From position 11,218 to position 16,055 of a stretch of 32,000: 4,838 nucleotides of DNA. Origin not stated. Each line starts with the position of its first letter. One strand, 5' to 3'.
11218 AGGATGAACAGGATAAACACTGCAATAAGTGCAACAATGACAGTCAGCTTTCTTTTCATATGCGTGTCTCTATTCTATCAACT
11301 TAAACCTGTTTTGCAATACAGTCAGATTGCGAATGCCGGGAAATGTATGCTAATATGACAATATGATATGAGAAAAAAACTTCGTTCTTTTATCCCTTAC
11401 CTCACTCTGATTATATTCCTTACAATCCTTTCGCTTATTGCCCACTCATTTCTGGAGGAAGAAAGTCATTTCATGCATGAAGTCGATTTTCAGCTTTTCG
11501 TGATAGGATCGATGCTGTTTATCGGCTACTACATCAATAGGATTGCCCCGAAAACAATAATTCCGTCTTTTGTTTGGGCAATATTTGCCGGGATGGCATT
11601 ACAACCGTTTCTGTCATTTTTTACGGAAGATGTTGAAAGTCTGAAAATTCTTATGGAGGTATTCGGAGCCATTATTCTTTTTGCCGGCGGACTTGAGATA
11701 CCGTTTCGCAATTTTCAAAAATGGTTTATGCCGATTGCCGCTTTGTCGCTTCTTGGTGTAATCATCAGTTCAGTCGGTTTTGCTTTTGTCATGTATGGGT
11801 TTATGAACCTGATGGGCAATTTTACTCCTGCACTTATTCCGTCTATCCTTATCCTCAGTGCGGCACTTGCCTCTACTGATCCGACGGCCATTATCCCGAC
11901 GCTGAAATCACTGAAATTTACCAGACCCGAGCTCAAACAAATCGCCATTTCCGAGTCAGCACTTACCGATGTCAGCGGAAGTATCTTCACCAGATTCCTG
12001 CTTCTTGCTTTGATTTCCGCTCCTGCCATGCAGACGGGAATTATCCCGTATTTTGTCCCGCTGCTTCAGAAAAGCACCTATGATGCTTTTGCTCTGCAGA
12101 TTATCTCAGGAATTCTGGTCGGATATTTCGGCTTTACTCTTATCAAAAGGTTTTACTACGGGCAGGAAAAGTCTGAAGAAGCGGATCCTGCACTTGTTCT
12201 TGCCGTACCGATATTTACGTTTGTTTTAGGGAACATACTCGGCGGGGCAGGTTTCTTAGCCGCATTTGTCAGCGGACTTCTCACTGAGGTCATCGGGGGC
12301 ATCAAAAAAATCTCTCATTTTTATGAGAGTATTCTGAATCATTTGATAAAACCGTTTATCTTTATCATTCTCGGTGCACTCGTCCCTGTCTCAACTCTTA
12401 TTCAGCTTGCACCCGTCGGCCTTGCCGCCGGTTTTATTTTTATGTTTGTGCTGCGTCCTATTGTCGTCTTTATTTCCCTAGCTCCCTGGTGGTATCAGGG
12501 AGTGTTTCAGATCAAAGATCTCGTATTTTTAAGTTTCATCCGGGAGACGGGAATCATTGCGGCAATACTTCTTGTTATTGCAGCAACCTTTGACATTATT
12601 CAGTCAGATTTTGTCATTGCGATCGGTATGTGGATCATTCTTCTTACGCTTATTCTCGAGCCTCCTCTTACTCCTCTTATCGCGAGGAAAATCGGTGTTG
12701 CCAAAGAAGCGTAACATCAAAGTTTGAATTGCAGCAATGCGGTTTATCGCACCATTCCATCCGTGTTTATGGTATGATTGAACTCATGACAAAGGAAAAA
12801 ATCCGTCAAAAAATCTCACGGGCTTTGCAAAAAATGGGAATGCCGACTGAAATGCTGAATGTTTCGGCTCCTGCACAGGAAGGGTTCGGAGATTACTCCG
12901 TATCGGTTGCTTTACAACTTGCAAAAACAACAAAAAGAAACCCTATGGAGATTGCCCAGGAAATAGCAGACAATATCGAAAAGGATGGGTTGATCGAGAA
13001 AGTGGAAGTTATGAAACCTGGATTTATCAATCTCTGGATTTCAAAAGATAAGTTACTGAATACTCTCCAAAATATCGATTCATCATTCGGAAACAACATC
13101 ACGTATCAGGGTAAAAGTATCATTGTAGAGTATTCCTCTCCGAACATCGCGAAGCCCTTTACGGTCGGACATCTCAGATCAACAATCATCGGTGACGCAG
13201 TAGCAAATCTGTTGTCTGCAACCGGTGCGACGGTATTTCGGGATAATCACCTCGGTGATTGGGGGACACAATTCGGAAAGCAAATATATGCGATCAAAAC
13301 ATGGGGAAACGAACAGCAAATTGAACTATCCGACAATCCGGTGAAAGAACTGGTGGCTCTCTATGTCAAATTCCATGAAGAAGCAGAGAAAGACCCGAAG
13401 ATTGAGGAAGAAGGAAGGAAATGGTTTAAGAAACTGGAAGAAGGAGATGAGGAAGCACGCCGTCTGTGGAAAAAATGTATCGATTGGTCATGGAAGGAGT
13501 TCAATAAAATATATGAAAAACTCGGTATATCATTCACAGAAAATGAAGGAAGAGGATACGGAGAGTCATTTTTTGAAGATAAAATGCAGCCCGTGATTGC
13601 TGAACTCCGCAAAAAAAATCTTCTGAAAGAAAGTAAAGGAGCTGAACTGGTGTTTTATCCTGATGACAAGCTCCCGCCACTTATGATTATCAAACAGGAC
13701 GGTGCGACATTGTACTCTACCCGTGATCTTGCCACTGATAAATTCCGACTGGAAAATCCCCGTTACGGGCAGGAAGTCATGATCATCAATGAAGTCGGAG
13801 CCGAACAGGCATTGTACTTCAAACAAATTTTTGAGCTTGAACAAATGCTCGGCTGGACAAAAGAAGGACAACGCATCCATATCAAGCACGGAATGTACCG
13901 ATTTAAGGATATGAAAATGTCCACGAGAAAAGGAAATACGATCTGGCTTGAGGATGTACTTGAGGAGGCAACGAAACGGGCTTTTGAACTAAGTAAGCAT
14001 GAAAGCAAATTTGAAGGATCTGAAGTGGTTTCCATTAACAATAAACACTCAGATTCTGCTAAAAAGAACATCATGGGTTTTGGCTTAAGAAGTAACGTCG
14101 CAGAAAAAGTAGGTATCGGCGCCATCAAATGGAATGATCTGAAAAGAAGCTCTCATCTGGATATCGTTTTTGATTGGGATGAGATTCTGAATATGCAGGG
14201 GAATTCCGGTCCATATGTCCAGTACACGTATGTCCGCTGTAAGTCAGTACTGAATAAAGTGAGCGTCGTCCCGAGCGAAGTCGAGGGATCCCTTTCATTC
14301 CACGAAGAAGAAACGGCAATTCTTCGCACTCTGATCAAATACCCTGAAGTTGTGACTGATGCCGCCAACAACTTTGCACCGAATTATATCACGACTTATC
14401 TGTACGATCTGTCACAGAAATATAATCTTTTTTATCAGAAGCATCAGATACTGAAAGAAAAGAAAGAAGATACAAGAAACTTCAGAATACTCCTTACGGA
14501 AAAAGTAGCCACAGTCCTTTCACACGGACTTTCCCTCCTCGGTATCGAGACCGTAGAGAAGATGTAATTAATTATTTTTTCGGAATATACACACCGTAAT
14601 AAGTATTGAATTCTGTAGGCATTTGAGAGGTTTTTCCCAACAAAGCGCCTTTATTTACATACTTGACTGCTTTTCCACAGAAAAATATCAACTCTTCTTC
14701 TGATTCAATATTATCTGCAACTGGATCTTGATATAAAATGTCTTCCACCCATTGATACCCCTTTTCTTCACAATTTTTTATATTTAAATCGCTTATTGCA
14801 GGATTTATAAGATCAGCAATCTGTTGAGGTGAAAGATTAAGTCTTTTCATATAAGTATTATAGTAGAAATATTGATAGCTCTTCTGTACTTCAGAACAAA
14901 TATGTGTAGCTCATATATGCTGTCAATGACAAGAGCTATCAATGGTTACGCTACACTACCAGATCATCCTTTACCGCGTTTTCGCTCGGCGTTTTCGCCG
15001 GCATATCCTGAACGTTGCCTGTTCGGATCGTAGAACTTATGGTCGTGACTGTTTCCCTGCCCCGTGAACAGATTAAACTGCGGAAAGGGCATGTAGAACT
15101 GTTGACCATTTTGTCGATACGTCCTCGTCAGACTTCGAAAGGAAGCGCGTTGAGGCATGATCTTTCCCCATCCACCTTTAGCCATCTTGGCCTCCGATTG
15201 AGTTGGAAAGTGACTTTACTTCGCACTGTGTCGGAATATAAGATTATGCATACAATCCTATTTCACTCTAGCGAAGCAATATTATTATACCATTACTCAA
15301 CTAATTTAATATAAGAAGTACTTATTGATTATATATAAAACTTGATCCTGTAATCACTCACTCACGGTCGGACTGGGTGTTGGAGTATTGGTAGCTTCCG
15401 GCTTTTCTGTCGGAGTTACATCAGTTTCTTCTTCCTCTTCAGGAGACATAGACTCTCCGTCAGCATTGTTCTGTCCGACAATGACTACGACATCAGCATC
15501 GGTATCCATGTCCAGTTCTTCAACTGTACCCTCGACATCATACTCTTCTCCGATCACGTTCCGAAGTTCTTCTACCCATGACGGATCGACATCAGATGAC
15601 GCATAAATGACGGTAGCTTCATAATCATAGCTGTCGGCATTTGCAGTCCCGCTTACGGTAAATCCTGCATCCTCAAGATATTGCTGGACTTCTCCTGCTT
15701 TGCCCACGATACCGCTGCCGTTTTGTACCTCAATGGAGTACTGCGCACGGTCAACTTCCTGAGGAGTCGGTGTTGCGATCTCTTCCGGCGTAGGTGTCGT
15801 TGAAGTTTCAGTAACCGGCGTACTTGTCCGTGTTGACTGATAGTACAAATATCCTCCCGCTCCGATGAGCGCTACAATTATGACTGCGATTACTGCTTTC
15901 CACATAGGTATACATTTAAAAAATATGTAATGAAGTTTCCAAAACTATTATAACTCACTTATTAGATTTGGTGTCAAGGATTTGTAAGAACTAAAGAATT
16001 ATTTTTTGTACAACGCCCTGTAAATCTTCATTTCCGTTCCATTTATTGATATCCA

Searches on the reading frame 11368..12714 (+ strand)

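Call 74: search_protein_families(library=pfam, proteins=[window:11368-12714:+], max_evalue=0.00001)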
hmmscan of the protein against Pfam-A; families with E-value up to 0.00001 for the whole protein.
window:11368-12714:+ (448 aa): 1 family
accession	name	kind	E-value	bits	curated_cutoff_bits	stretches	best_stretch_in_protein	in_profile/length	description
PF00999.27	Na_H_Exchanger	-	6e-39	134.4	26.2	1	50-436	4-370/375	Sodium/hydrogen exchanger, transmembrane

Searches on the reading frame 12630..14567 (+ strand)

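Call 74: search_protein_families(library=pfam, proteins=[window:12630-14567:+], max_evalue=0.00001)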
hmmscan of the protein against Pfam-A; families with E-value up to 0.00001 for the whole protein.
window:12630-14567:+ (645 aa): 3 families
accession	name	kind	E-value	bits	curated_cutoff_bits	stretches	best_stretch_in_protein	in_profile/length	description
PF00750.26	tRNA-synt_1d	-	4.1e-83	279.7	23.3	1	158-516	16-349/349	tRNA synthetases class I (R), catalytic domain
PF05746.21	DALR_1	-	5.7e-30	104.2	22.3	1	530-645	1-117/117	DALR anticodon binding domain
PF03485.21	Arg_tRNA_synt_N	-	4.7e-23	82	21.5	1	57-135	2-83/85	Arginyl tRNA synthetase N terminal domain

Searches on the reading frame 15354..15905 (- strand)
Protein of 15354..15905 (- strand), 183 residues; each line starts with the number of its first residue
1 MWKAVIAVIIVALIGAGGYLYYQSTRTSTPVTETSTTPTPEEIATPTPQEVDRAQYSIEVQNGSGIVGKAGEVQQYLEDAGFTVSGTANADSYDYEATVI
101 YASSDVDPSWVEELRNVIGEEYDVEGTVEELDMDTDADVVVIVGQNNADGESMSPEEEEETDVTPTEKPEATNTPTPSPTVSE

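Call 74: search_protein_families(library=pfam, proteins=[window:15354-15905:-], max_evalue=0.00001)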
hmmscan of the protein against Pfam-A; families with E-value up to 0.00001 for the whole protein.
window:15354-15905:- (183 aa): 1 family
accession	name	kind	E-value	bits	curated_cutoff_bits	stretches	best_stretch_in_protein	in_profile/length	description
PF13399.11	LytR_C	-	1.5e-13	51.9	22.2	1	55-145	1-84/86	LytR cell envelope-related transcriptional attenuator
